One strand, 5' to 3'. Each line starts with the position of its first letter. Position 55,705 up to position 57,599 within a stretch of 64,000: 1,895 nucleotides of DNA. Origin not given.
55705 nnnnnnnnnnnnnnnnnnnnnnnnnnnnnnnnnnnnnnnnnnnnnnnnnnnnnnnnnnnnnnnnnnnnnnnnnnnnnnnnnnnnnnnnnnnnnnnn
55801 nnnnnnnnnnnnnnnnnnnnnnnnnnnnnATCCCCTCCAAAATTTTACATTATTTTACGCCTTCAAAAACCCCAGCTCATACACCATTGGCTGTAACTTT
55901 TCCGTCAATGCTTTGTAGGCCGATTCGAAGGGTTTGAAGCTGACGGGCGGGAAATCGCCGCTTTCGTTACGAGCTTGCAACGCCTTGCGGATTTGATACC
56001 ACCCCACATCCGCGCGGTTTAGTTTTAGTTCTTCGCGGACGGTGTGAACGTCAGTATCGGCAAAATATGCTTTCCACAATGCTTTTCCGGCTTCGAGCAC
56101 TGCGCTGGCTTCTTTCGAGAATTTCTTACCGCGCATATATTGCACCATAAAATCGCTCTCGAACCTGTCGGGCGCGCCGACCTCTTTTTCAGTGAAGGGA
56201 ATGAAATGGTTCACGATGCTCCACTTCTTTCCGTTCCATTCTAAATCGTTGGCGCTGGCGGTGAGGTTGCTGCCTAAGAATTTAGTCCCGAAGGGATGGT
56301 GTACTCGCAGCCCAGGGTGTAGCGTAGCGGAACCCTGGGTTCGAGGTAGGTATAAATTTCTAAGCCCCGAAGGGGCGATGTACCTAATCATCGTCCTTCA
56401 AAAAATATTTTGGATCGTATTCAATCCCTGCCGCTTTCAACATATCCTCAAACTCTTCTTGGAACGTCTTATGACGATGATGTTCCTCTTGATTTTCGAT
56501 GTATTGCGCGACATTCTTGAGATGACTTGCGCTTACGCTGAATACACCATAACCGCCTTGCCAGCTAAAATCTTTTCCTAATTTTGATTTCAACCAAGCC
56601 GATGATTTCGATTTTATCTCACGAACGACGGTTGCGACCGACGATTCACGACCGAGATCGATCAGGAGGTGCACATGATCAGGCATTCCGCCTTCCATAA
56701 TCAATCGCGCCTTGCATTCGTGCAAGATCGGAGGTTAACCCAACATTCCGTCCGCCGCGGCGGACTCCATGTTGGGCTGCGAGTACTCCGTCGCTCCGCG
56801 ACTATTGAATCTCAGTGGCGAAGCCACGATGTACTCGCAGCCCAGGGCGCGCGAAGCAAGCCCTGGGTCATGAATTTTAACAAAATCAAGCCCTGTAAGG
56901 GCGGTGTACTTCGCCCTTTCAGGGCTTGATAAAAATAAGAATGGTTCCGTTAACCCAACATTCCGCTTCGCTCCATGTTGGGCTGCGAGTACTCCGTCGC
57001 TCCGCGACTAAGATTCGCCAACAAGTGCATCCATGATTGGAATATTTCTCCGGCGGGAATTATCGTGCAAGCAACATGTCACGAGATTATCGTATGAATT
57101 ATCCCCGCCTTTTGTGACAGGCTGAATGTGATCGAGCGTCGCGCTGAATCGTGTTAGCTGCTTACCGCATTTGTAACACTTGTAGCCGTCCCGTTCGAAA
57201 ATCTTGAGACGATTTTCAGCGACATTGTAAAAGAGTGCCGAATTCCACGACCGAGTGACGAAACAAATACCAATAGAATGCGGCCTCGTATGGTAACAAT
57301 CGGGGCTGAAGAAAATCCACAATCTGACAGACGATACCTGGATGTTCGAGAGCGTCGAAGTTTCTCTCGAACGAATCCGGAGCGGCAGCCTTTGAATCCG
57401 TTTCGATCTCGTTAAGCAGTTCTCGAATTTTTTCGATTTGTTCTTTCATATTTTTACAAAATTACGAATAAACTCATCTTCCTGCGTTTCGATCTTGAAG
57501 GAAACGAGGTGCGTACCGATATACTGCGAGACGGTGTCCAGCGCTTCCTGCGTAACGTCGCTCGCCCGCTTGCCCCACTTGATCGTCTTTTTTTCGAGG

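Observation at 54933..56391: Two-gene cassette with an AbiGi/DUF2971-like N-terminal motif: candidate abortive-infection or defense module of unknown type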

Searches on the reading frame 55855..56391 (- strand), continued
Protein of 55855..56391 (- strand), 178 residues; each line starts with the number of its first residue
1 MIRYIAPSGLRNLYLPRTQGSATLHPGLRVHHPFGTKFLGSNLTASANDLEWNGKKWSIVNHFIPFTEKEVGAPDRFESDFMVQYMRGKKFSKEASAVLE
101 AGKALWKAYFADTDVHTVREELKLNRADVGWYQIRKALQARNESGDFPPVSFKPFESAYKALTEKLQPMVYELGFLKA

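Call 52: find_encoding_contigs(protein=P0069, flank=6000, max_places=4)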
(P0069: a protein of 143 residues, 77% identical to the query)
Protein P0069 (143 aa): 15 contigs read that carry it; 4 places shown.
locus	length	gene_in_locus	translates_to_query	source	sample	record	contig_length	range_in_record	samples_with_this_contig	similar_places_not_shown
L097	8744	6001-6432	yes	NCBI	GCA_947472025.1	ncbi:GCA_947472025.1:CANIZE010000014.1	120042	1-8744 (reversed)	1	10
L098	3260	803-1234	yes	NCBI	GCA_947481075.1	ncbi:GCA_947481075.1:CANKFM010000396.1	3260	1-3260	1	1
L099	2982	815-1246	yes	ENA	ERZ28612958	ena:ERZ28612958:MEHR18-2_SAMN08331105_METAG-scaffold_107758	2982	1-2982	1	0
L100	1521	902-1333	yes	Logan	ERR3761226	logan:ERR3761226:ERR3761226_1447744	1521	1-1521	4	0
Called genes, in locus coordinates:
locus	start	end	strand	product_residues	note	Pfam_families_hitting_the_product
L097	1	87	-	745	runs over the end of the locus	PF00004:AAA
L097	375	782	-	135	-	-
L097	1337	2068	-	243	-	-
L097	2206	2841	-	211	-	-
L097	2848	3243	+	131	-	-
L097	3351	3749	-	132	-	-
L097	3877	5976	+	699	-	-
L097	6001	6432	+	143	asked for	-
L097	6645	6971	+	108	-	-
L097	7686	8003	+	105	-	-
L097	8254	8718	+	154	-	PF00226:DnaJ (weak), PF13619:KTSC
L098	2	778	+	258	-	?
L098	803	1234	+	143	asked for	-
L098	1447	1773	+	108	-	-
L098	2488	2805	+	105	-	-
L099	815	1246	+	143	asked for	-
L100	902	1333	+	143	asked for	-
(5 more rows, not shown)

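Call 57: find_homologous_proteins(query=L051:4456-6888:+, max_evalue=0.00001)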
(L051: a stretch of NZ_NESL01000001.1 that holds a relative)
Query L051:4456-6888:+ (810 aa): 5045 proteins with E <= 0.00001 among 8000 candidates; the best 120 are listed.
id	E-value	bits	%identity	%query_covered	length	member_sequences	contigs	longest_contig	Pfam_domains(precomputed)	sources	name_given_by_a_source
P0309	0.0e+0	1765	95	99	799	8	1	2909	-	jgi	jgi:hypothetical protein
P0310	0.0e+0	1743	93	99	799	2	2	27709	-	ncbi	-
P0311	0.0e+0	1637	87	100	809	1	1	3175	-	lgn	-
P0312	0.0e+0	1637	87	100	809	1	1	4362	-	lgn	-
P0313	0.0e+0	1631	87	99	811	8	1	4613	-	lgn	-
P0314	0.0e+0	1630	87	99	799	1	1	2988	-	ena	-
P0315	0.0e+0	1630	87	99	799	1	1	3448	-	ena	-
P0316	0.0e+0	1630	86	100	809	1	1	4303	-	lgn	-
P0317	0.0e+0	1629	87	99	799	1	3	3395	-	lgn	-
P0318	0.0e+0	1629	86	100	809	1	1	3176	-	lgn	-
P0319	0.0e+0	1628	87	99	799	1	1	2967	-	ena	-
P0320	0.0e+0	1628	87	99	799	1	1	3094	-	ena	-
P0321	0.0e+0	1628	87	99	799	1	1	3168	-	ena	-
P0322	0.0e+0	1628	87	99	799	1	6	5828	-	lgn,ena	-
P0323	0.0e+0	1627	87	99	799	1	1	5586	-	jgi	jgi:hypothetical protein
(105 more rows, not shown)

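Call 60: search_solved_structures(query=A2, max_evalue=1, show_alignments=2)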
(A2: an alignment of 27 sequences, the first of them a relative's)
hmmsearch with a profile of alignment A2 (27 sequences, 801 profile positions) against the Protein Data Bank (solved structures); distinct sequences matched with E-value up to 1: 1.
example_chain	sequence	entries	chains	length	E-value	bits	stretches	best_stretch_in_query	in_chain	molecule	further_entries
3ijd_A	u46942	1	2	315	0.19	12.9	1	515-581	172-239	uncharacterized protein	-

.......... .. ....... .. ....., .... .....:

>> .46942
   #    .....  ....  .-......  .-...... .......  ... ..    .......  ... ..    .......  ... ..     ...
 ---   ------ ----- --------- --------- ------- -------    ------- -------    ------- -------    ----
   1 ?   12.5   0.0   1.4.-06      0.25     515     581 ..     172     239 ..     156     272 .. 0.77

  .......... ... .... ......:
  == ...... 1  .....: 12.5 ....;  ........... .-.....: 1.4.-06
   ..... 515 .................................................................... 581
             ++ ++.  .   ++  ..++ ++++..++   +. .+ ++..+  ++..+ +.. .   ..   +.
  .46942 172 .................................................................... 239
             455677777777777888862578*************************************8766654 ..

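Call 69: predict_structure(alignment_id=A3)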
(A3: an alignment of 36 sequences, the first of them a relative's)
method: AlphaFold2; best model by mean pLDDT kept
length: 798 residues; sequences in the alignment: 36
mean_pLDDT: 57.7   pTM: 0.50
mean pLDDT of the five models: 57.7, 55.1, 54.7, 53.7, 51.2
residues with pLDDT >= 90: 69; 70-90: 194; 50-70: 215; < 50: 320
segments of 3 or more residues with pLDDT < 50: 1-4, 12-17, 24-163, 187-189, 191-218, 229-232, 239-273, 304-341, 353-362, 391-410, 485-489, 533-535, 553-567
pLDDT, mean of each block of 10 residues (from residue 1): 48 49 42 31 33 35 42 35 27 25 25 32 25 28 34 30 49 56 50 34 31 41 54 49 38 32 25 53 83 73 45 29 38 39 57 42 53 70 65 39 39 66 67 75 79 58 61 79 49 75 65 76 74 54 69 47 49 79 66 73 71 89 79 56 85 94 65 64 87 83 92 96 94 82 71 87 84 95 93 71
secondary structure, 60 per line:
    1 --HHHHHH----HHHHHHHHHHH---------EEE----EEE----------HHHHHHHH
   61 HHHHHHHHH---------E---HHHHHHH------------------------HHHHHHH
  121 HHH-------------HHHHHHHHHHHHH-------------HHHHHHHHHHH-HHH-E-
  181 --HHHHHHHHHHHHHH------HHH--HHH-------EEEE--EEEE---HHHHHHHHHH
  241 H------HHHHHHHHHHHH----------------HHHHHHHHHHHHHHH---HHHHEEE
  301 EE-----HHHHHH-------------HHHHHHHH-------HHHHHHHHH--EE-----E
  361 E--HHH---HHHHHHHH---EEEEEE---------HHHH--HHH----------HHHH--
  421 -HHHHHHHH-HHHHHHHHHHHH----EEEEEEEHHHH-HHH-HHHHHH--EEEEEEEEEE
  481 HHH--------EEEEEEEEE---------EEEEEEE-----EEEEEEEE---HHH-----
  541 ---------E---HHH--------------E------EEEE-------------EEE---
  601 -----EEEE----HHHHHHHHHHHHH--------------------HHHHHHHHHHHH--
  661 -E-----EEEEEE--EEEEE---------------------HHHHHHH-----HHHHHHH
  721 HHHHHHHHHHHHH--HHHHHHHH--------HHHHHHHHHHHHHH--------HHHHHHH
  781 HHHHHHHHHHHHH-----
elements in order (helices of 4 or more, strands of 3 or more residues): H3-8 H13-23 E33-35 E40-42 H53-69 H83-89 H114-123 H137-149 H163-173 H183-196 E218-221 E224-227 H231-241 H248-259 H276-290 H294-297 E298-302 H308-313 H327-334 H342-350 H370-377 E381-386 H396-399 H415-418 H422-429 H431-442 E447-453 H454-457 H463-468 E471-480 E492-500 E510-516 E522-529 E578-581 E595-597 E606-609 H614-626 H647-658 E668-673 E676-680 H702-708 H714-733 H736-743 H752-765 H774-793

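Call 95: find_encoding_contigs(protein=P0006, flank=5000, max_places=2)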
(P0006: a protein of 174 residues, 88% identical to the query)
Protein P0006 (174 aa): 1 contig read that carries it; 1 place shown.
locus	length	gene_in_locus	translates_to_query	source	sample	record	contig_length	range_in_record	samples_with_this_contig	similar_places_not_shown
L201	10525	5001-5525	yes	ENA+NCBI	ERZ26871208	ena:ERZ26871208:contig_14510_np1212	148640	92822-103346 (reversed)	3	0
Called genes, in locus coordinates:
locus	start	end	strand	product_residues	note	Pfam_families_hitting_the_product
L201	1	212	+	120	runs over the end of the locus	-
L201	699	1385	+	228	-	-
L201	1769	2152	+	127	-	PF12844:HTH_19, PF13413:HTH_25 (faint), PF13443:HTH_26, PF13560:HTH_31, PF01381:HTH_3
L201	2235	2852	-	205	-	-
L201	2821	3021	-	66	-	-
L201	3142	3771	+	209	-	-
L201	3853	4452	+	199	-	PF18780:HNH_repeat, PF01844:HNH, PF14279:HNH_5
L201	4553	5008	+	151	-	PF01797:Y1_Tnp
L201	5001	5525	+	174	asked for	-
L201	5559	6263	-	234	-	-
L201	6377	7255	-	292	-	PF04343:DUF488, PF22751:DUF488-N3a (weak)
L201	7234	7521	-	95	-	-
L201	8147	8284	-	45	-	-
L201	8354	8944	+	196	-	-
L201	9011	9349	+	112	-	-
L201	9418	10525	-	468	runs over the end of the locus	PF02874:ATP-synt_ab_N, PF00006:ATP-synt_ab, PF22919:ATP-synt_VA_C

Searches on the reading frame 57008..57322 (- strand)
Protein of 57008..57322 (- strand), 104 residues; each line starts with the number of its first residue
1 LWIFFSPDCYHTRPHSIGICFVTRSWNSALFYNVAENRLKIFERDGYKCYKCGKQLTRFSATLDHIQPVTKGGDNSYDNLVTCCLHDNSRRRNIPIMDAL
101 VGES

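Call 3: search_protein_families(library=pfam, proteins=[window:57008-57322:-], max_evalue=1)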
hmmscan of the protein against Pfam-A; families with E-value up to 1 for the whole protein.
window:57008-57322:- (104 aa): 3 families
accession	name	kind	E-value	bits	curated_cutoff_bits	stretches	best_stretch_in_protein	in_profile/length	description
PF01844.29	HNH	-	8.2e-09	35.9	21.4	1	49-91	1-44/47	HNH endonuclease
PF14279.12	HNH_5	-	5.8e-08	33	27.5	1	49-89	1-41/56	HNH endonuclease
PF13395.12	HNH_4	-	5.5e-05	23.5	22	1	60-93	17-50/54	HNH endonuclease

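Call 4: search_protein_families(library=padloc, proteins=[window:57008-57322:-], max_evalue=1)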
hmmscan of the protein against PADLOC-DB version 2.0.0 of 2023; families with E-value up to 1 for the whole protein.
window:57008-57322:- (104 aa): 14 families
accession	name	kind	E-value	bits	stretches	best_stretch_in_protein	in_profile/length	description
PDLC02859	DpdF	-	3.1e-06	23.9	1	41-84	2-45/545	DpdF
PDLC00332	PtuB1|PtuB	-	6.2e-05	20.9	1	40-88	41-91/212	Unknown function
PDLC00346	PtuB1|PtuB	-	0.00014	19.9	1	43-91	45-95/214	Unknown function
PDLC00314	PtuB1|PtuB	-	0.00083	17.5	1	25-88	23-90/156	Unknown function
PDLC01256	Cas9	-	0.0014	15.5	1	36-92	501-560/711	"CAS-II-A,CAS-II-B,CAS-II-C; effector__SPE"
PDLC03431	REase_II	-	0.0029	15.2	1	57-94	172-209/246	Type II restriction enzyme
PDLC01460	Cas9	-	0.0029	13.9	1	37-92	490-548/901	"CAS-II-A,CAS-II-B,CAS-II-C; effector__SPE"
PDLC03418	REase_II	-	0.0044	14.2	1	37-93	315-371/372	Type II restriction enzyme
PDLC00973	Cas9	-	0.0057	13.2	1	38-91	596-655/830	CRISPR subtype II RNA-guided endonuclease Cas9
PDLC03478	REase_II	-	0.0061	14.3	1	38-93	101-160/219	Type II restriction enzyme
PDLC00323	PtuB1|PtuB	-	0.0074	14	1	29-92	17-81/215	Unknown function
PDLC00315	PtuB1|PtuB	-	0.018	12.8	1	36-93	20-78/227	Unknown function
PDLC02924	HNH_I-A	-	0.019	13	1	24-88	21-86/198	-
PDLC00356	PtuB1|PtuB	-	0.021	12.4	1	24-81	27-83/196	Unknown function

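Call 8: search_protein_families(library=ncbifam, proteins=[window:57008-57322:-], max_evalue=1)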
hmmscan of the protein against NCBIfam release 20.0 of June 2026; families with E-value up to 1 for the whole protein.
window:57008-57322:- (104 aa): 8 families
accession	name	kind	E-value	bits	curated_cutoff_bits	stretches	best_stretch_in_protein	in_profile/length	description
NF040563.1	guided_IscB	equivalog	4.7e-09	35.8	175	1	37-96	183-240/314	RNA-guided endonuclease IscB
NF049971.1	CRISPR_Cas9d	exception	4.3e-07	29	375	1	38-91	537-593/986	type II CRISPR RNA-guided endonuclease Cas9d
NF038221.1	IcmJ_DotN_IVB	equivalog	0.0033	17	100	1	37-84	33-77/205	type IVB secretion system protein IcmJDotN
TIGR02646.1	TIGR02646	subfamily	0.004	17.2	52.15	1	41-90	19-70/144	retron system putative HNH endonuclease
NF007154.0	PRK09589.1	subfamily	0.0041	15.9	624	1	30-87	64-120/476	6-phospho-beta-glucosidase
TIGR01865.2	cas_Csn1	equivalog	0.0061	14.8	100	1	62-93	595-626/1070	type II CRISPR RNA-guided endonuclease Cas9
NF011589.0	PRK15014.1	subfamily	0.023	14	686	1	29-87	65-122/477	6-phospho-beta-glucosidase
NF007763.0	PRK10445.1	equivalog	0.046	13.1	252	1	33-60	222-249/263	endonuclease VIII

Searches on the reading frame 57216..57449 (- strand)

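Call 3: search_protein_families(library=pfam, proteins=[window:57216-57449:-], max_evalue=1)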
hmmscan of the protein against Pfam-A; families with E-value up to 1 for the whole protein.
window:57216-57449:- (77 aa): 1 family
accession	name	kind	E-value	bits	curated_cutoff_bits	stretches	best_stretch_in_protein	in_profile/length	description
PF24219.2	DUF7438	-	0.051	14.4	25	1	2-21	3-22/57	Family of unknown function (DUF7438)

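Call 4: search_protein_families(library=padloc, proteins=[window:57216-57449:-], max_evalue=1)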
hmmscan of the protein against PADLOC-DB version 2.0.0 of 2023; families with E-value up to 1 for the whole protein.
window:57216-57449:- (77 aa): 0 families

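Call 8: search_protein_families(library=ncbifam, proteins=[window:57216-57449:-], max_evalue=1)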
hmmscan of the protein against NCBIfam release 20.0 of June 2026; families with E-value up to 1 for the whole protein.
window:57216-57449:- (77 aa): 0 families

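Call 9: search_protein_families(library=phrogs, proteins=[window:57216-57449:-], max_evalue=1)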
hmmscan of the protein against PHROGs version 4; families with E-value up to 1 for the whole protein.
window:57216-57449:- (77 aa): 1 family
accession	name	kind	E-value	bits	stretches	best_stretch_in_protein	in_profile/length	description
phrog_653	-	unknown function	0.056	14.8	1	2-30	4-32/61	-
